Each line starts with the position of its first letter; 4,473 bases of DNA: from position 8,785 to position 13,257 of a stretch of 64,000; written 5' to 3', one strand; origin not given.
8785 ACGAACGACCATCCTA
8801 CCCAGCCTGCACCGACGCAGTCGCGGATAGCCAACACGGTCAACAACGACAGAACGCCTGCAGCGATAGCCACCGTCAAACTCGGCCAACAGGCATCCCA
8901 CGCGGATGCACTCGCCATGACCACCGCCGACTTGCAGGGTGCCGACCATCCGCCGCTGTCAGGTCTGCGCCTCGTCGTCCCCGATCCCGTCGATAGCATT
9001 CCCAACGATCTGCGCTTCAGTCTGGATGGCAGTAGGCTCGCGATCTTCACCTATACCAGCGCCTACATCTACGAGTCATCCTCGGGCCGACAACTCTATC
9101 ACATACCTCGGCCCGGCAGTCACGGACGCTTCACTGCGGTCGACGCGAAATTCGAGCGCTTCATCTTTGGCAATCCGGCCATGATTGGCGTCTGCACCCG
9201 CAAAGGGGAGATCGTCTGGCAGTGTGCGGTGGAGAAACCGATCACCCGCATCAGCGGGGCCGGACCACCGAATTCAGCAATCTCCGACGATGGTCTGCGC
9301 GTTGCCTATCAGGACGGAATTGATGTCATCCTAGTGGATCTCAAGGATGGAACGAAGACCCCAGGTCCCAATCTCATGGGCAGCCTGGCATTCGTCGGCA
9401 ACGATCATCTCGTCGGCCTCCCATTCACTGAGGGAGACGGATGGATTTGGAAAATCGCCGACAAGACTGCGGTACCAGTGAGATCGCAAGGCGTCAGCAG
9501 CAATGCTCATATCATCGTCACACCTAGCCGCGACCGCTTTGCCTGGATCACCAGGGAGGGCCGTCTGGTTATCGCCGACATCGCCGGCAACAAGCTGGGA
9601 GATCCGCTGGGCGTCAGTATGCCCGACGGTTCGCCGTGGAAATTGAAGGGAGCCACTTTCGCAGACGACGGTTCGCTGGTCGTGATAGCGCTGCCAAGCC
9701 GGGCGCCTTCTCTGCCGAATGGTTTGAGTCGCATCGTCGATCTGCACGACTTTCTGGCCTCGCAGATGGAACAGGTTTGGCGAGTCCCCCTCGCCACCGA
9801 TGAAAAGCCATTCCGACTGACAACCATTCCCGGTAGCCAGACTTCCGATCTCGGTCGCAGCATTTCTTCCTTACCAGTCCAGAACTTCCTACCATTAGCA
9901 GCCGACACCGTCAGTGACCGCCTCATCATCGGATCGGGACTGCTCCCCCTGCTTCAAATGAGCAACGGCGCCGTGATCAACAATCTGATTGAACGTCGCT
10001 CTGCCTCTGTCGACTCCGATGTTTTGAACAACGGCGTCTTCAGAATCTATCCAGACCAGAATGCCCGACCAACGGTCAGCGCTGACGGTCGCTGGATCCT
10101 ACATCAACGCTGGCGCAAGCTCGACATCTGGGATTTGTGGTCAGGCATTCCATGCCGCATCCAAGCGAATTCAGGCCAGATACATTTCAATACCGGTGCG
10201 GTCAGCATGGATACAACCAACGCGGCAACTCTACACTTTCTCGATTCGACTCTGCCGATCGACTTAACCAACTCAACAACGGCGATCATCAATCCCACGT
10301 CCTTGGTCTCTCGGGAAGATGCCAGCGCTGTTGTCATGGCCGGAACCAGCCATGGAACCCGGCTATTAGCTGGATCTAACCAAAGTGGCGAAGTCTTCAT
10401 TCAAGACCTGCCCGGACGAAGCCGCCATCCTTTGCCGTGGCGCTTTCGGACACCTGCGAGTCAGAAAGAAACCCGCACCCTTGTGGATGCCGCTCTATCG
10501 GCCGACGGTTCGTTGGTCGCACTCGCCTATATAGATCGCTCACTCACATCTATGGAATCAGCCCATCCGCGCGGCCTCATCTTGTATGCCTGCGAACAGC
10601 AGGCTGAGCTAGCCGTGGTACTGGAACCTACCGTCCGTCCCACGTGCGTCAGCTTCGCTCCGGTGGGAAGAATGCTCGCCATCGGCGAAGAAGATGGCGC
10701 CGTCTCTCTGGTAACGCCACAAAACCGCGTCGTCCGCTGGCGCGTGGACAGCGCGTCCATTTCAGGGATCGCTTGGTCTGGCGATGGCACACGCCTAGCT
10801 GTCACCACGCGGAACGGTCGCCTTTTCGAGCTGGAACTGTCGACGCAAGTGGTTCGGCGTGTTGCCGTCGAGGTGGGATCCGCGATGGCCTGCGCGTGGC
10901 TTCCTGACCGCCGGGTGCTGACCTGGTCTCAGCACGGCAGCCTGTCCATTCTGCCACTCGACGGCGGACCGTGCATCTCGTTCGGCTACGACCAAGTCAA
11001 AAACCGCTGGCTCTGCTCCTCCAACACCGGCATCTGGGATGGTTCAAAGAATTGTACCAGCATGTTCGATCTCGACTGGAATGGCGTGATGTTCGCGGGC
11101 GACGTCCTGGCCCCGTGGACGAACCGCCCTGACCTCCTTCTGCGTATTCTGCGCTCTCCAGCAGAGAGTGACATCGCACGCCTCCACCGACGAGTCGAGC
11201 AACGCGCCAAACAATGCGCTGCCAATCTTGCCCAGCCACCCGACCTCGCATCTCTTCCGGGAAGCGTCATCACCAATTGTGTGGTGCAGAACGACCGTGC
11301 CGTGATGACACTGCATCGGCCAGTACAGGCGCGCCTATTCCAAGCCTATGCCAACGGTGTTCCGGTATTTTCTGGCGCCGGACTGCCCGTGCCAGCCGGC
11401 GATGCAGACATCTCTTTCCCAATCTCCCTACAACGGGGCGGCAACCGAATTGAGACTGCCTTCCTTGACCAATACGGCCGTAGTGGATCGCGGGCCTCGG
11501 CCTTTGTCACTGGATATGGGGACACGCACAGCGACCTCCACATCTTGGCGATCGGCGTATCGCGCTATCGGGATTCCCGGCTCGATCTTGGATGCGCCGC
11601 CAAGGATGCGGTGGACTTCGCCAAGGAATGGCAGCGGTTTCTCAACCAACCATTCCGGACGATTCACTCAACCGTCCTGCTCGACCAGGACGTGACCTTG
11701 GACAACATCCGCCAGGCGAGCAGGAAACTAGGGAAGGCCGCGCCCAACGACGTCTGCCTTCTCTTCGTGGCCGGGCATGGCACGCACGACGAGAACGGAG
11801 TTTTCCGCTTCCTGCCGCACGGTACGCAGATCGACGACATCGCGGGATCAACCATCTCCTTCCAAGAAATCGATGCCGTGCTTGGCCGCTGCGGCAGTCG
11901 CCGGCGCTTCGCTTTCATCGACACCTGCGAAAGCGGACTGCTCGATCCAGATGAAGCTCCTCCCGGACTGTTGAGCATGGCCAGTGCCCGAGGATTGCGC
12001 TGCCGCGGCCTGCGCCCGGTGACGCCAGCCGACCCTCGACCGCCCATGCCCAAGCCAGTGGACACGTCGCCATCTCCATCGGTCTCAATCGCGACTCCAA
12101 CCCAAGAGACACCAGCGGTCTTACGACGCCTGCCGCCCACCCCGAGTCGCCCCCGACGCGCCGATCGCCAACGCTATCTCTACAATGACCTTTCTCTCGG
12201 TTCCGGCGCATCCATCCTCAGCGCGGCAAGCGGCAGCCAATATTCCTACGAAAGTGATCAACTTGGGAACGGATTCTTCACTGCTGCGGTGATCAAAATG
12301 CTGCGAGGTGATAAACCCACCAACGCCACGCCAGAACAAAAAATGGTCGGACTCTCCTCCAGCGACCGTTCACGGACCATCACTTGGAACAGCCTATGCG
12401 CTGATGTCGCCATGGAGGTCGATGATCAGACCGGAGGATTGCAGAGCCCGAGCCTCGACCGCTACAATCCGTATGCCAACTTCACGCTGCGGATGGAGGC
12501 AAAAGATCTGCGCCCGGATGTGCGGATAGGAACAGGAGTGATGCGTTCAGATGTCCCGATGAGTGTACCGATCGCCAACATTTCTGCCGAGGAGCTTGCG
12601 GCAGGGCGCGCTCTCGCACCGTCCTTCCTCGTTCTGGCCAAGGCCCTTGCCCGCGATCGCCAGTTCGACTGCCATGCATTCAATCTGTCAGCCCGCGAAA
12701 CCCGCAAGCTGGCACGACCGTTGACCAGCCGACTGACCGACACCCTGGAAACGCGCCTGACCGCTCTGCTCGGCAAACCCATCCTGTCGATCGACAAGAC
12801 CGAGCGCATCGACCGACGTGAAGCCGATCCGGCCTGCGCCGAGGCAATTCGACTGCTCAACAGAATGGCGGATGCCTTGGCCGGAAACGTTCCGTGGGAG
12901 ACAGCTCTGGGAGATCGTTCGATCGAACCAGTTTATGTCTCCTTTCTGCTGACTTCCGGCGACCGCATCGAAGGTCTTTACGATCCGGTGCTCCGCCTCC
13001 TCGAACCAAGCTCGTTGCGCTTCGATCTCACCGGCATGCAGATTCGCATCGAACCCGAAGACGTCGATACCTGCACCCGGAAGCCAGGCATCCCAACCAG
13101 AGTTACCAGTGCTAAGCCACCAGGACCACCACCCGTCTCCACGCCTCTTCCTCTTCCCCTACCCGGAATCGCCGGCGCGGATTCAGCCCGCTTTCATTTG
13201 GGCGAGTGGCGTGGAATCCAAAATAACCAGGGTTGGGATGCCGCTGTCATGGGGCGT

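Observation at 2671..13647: Four-gene exported operon: two HEAT solenoids plus a membrane-anchored WD40 caspase-like protease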

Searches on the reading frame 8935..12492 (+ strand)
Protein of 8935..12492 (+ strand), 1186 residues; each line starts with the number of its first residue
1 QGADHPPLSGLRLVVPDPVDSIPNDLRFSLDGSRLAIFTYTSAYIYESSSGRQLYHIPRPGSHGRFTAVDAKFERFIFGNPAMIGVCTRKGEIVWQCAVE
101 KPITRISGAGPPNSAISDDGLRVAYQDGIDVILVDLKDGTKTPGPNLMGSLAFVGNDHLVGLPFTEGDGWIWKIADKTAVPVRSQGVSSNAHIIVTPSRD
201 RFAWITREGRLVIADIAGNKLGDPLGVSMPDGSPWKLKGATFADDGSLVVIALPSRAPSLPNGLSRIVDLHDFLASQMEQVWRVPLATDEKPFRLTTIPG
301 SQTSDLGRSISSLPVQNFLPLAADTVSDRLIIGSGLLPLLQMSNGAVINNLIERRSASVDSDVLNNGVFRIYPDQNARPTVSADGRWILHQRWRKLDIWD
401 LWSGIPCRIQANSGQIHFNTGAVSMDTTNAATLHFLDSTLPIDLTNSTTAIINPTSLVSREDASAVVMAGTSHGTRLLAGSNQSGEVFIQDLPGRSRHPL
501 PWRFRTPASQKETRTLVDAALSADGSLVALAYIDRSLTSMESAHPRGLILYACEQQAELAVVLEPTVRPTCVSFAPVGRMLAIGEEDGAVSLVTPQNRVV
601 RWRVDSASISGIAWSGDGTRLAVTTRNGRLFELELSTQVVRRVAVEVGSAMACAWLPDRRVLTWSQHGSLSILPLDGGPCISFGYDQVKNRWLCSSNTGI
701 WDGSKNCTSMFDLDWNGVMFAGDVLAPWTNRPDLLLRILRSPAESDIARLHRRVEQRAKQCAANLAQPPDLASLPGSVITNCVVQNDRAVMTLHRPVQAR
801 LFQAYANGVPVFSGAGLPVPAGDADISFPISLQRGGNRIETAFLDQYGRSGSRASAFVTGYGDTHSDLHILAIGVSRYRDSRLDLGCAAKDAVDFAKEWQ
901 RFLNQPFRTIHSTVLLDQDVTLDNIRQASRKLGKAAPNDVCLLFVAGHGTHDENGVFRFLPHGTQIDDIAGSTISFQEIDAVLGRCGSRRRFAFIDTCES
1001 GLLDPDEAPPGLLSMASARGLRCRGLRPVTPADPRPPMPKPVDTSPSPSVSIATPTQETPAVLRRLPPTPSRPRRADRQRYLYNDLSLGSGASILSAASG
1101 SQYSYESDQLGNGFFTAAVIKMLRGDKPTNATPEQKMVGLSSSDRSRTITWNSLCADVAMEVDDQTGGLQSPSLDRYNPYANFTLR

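Call 74: predict_structure(alignment_id=A2)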
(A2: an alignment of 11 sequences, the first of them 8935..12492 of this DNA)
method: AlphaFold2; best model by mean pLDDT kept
length: 1186 residues; sequences in the alignment: 11
mean_pLDDT: 52.8   pTM: 0.43
mean pLDDT of the five models: 52.8, 52.7, 50.1, 49.2, 47.8
residues with pLDDT >= 90: 44; 70-90: 229; 50-70: 299; < 50: 614
segments of 3 or more residues with pLDDT < 50: 1-36, 47-51, 60-91, 95-102, 109-111, 219-221, 223-512, 538-545, 555-557, 637-668, 696-700, 705-741, 743-773, 1001-1054, 1056-1088, 1133-1135, 1137-1146
pLDDT, mean of each block of 10 residues (from residue 1): 29 34 42 47 51 51 40 38 44 47 49 56 68 67 68 68 62 72 53 53 56 54 43 43 42 38 30 33 34 30 33 35 33 36 37 32 27 35 41 39 38 35 34 34 33 34 33 26 35 34 37 53 55 55 55 53 59 67 80 69 73 68 70 59 34 29 42 51 54 52 48 37 38 38 43 43 38 58 77 72 72 67 73 68 65 66 71 91 85 93 82 94 85 78 88 72 80 77 72 79 42 41 36 33 37 35 31 32 40 71 74 90 75 46 43 72 75 64 58
secondary structure, 60 per line:
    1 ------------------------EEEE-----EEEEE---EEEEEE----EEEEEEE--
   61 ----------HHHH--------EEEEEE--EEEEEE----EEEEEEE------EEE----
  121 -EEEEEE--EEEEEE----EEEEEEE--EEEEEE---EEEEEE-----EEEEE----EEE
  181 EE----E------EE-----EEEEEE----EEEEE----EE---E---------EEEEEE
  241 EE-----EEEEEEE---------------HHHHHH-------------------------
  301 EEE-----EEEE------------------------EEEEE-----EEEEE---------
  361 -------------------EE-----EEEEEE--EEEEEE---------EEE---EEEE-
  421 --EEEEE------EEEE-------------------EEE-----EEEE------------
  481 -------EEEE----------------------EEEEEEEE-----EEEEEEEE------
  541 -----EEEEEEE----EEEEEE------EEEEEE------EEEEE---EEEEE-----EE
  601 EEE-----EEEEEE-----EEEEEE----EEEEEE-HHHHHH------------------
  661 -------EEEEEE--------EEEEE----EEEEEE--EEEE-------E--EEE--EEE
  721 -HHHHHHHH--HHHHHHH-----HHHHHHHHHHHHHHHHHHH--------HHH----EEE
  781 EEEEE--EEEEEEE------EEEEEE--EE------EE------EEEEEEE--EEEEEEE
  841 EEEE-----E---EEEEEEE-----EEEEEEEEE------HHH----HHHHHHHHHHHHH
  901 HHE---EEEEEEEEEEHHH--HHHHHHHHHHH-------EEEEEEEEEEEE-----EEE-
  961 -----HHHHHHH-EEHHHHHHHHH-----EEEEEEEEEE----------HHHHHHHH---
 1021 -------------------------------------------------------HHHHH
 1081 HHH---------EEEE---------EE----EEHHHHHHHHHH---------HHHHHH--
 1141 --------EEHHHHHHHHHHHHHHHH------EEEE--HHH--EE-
elements in order (helices of 4 or more, strands of 3 or more residues): E25-28 E34-38 E42-47 E52-58 H71-74 E83-88 E91-96 E101-107 E114-116 E122-127 E130-135 E140-146 E149-154 E158-163 E169-173 E178-182 E201-206 E211-215 E235-242 E248-254 H270-275 E301-303 E309-312 E337-341 E347-351 E387-392 E395-400 E410-412 E416-419 E423-427 E434-437 E457-459 E465-468 E488-491 E514-521 E527-534 E546-552 E557-562 E569-574 E581-585 E589-593 E599-603 E609-614 E620-625 E630-635 H637-642 E668-673 E682-686 E691-696 E699-702 E713-715 E718-720 H722-729 H732-738 H744-762 E778-785 E788-794 E801-806 E825-831 E834-844 E854-860 E866-874 H888-902 E907-916 H922-932 E940-951 E957-959 H966-972 H976-984 E990-999 H1010-1017 H1076-1083 E1093-1096 H1114-1123 H1133-1138 H1151-1166 E1173-1176

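Call 78: fold_search(model_id=the predicted structure, library=pdb)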
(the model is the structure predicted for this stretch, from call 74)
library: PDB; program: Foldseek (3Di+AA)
matches with E <= 10: 1965; with E <= 0.001: 1445
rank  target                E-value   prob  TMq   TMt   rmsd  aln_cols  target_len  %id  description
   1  9n73_LO               3.6e-17  1.00  0.18  0.25  18.4       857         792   11  SSU processome maturation and disassembly, State G (released 2025-10-29)
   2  9n6z_LO               5.0e-17  1.00  0.19  0.25  13.2       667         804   10  SSU processome maturation and disassembly, State D (released 2025-11-05)
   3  7mq8_LR               5.8e-17  1.00  0.23  0.31  11.9       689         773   13  Cryo-EM structure of the human SSU processome, state pre-A1 (released 2021-09-22)
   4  7d4i_B1               6.7e-17  1.00  0.22  0.29  15.6       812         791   11  Cryo-EM structure of 90S small ribosomal precursors complex with the DEAH-box RNA helicase Dhr1 (State F) (released 2021-10-06)
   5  6lqr_B1               1.0e-16  1.00  0.20  0.27  12.4       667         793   11  Cryo-EM structure of 90S small subunit preribosomes in transition states (State C) (released 2020-09-16)
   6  7mqa_LR               1.2e-16  1.00  0.20  0.28  13.6       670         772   14  Cryo-EM structure of the human SSU processome, state post-A1 (released 2021-09-22)
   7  7mq8_LO               2.3e-16  1.00  0.18  0.24  22.2       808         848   12  Cryo-EM structure of the human SSU processome, state pre-A1 (released 2021-09-22)
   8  7mqa_LO               2.6e-16  1.00  0.20  0.26  12.9       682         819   12  Cryo-EM structure of the human SSU processome, state post-A1 (released 2021-09-22)
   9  6zqd_UA               3.0e-16  1.00  0.22  0.30  15.6       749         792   11  Cryo-EM structure of the 90S pre-ribosome from Saccharomyces cerevisiae, state Post-A1 (released 2020-09-23)
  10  6lqs_B1               1.4e-15  1.00  0.21  0.27  12.4       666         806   11  Cryo-EM structure of 90S small subunit preribosomes in transition states (State D) (released 2020-09-16)
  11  8i7o_P1               1.4e-15  1.00  0.16  0.28  16.1       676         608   12  In situ structure of axonemal doublet microtubules in mouse sperm with 16-nm repeat (released 2023-10-11)
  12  6rxt_UL               1.4e-15  1.00  0.15  0.21  24.1       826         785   11  Cryo-EM structure of the 90S pre-ribosome (Kre33-Noc4) from Chaetomium thermophilum, state A (released 2019-08-14)
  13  5wlc_LO               1.8e-15  1.00  0.21  0.28  13.0       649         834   12  The complete structure of the small subunit processome (released 2017-09-27)
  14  9e78_0L               2.0e-15  1.00  0.15  0.25  20.4       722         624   12  48-nm repeat of the Leishmania tarentolae doublet microtubule (released 2025-03-12)
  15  7mq8_LN               2.2e-15  1.00  0.15  0.25  26.8       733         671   12  Cryo-EM structure of the human SSU processome, state pre-A1 (released 2021-09-22)
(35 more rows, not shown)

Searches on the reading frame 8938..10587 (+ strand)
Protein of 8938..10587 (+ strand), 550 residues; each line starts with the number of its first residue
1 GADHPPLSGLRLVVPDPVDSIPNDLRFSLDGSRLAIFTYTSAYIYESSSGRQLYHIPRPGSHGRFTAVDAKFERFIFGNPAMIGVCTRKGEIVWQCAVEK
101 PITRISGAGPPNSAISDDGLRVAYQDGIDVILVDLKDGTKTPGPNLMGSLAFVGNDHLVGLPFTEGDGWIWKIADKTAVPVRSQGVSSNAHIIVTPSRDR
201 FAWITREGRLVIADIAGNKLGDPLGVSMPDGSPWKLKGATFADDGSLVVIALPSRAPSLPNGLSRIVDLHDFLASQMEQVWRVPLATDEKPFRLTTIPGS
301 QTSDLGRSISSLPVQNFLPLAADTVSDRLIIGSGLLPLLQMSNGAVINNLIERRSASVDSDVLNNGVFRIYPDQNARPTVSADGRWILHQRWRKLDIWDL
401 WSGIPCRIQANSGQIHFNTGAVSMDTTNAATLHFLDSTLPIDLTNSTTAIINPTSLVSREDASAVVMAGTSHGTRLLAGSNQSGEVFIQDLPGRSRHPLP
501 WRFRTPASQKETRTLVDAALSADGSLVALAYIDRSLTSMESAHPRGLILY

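Call 58: search_protein_families(library=pfam, proteins=[window:8938-10587:+], max_evalue=5)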
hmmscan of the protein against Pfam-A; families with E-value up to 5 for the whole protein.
window:8938-10587:+ (550 aa): 1 family
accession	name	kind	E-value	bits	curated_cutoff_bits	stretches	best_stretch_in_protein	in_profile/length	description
PF07676.18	PD40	-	0.056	13.9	20.9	0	376-387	12-23/38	WD40-like Beta Propeller Repeat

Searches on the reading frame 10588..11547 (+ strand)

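Call 58: search_protein_families(library=pfam, proteins=[window:10588-11547:+], max_evalue=5)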
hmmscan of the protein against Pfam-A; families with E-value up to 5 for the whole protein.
window:10588-11547:+ (320 aa): 23 families
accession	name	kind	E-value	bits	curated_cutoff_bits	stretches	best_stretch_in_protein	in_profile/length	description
PF23414.1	Beta-prop_EML_2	-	1.7e-06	28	90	1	17-112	41-140/266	Echinoderm microtubule-associated protein second beta-propeller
PF12894.13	ANAPC4_WD40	-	4e-06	27.4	22.9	2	53-95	36-79/91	Anaphase-promoting complex subunit 4 WD40 domain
PF24807.1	WD40_CDC20-Fz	-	6.4e-06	26.1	200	1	15-113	51-152/292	CDC20/Fizzy WD40 domain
PF25174.1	Beta-prop_THOC3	-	2.4e-05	23.9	305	1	17-112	90-187/272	THOC3 beta-propeller domain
PF23383.1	Beta-prop_IFT140_1st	-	3.1e-05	23.3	27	1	10-80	55-127/406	IFT140 first beta-propeller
PF00400.38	WD40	-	0.00028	21.7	27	2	19-40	15-36/39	WD domain, G-beta repeat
PF23393.2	Beta-prop_WDR90_POC16_2nd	-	0.0021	17.8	60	1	16-93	37-116/291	WDR90/POC16, second beta-propeller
PF24817.1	WD40_WDHD1_1st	-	0.0022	17.6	109.9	1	19-79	226-289/291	WDHD1 first WD40 domain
PF24814.1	WD40_Prp19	-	0.0029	17.2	320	1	17-76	137-198/281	Prp19 WD40 domain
PF25173.1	Beta-prop_WDR3_1st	-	0.006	16.7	154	1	16-109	30-126/184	WDR3 first beta-propeller domain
PF23389.1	Beta-prop_WDR19_1st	-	0.015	14.7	27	2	58-79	84-105/325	WDR19 first beta-propeller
PF23756.1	Beta-prop_HPS5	-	0.022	14.4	34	1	4-86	6-90/328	HPS5 beta propeller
PF23775.1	Beta-prop_RIG_2nd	-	0.026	14.4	80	1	55-83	37-65/278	RIG second beta-propeller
PF25171.1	Beta-prop_WDR36-Utp21_1st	-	0.04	13.8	80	1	19-106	154-246/266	WDR36/Utp21 first beta-propeller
PF13360.13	PQQ_2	-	0.045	13.8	27.6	1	36-86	2-52/233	Outer membrane protein assembly factor BamB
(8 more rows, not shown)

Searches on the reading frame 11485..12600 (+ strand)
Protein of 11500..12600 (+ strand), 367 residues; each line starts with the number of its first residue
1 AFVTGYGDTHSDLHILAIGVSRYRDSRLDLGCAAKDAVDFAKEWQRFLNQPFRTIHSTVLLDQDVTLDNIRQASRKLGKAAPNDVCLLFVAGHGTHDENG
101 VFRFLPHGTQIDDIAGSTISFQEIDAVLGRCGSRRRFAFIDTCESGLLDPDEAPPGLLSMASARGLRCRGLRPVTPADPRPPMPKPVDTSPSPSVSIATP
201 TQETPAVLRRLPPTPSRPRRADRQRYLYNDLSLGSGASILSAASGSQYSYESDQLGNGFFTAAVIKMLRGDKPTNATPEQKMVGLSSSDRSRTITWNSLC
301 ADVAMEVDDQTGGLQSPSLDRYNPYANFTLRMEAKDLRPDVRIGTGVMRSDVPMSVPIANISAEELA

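Call 27: search_solved_structures(query=window:11500-12600:+, max_evalue=1, show_alignments=2)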
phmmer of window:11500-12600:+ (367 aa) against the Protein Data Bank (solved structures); distinct sequences matched with E-value up to 1: 0.

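Call 32: search_solved_structures(query=A1, max_evalue=1, show_alignments=1)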
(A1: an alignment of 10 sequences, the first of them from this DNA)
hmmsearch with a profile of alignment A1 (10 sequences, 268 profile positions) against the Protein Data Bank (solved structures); distinct sequences matched with E-value up to 1: 36.
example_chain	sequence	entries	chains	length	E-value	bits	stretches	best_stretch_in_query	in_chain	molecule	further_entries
3bij_A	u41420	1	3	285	7.2e-10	41.5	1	42-219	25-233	Uncharacterized protein GSU0716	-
4f6o_A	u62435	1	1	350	8e-09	38.1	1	25-219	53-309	Metacaspase-1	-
6w8s_A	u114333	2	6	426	2.7e-08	36.4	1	29-173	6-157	Metacaspase-4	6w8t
4afr_A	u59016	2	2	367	3.3e-07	32.8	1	75-246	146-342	METACASPASE | METACASPASE MCA2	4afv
4afp_A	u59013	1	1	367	4.7e-07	32.3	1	75-246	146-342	METACASPASE MCA2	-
4af8_A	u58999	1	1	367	5.3e-07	32.1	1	76-246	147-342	METACASPASE MCA2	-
4f6p_A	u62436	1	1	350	6.4e-07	31.9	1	27-219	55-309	Metacaspase-1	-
7qp0_A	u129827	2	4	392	6.6e-07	31.8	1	28-221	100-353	Metacaspase-1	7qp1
6w8r_A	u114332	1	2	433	3.2e-06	29.5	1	29-173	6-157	Metacaspase-4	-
9n3d_A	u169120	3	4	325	0.00025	23.4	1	29-229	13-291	Metacaspase-9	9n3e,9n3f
8a53_A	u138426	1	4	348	0.00075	21.8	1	28-227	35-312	Metacaspase-9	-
3v4o_A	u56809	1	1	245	0.0033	19.7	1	49-220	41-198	Mucosa-associated lymphoid tissue lymphoma translocation protein 1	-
38go_A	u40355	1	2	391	0.012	17.9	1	78-219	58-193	Mucosa-associated lymphoid tissue lymphoma translocation protein 1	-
6f7i_A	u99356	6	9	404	0.012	17.9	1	78-219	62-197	Mucosa-associated lymphoid tissue lymphoma translocation protein 1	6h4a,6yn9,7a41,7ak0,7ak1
8v4x_A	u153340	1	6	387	0.012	17.8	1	78-219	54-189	Mucosa-associated lymphoid tissue lymphoma translocation protein 1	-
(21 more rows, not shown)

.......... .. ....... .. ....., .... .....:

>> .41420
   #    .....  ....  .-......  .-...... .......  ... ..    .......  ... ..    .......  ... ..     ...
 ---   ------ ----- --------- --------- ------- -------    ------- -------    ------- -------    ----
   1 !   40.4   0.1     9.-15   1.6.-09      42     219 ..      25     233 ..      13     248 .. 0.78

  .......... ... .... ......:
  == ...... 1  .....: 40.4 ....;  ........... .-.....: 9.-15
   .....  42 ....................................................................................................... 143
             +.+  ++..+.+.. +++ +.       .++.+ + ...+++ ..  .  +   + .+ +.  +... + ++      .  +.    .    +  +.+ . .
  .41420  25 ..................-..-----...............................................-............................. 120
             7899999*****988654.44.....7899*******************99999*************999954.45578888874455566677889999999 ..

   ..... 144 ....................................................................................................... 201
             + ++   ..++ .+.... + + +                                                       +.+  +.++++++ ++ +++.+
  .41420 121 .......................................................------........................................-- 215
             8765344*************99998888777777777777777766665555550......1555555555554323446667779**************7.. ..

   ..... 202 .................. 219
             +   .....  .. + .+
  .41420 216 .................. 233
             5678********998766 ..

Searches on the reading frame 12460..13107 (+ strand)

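Call 58: search_protein_families(library=pfam, proteins=[window:12460-13107:+], max_evalue=5)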
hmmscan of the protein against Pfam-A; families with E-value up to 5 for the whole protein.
window:12460-13107:+ (216 aa): 1 family
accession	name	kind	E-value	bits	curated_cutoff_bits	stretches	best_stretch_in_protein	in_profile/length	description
PF19865.4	DUF6338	-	0.16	12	26.5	1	132-175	108-149/205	Family of unknown function (DUF6338)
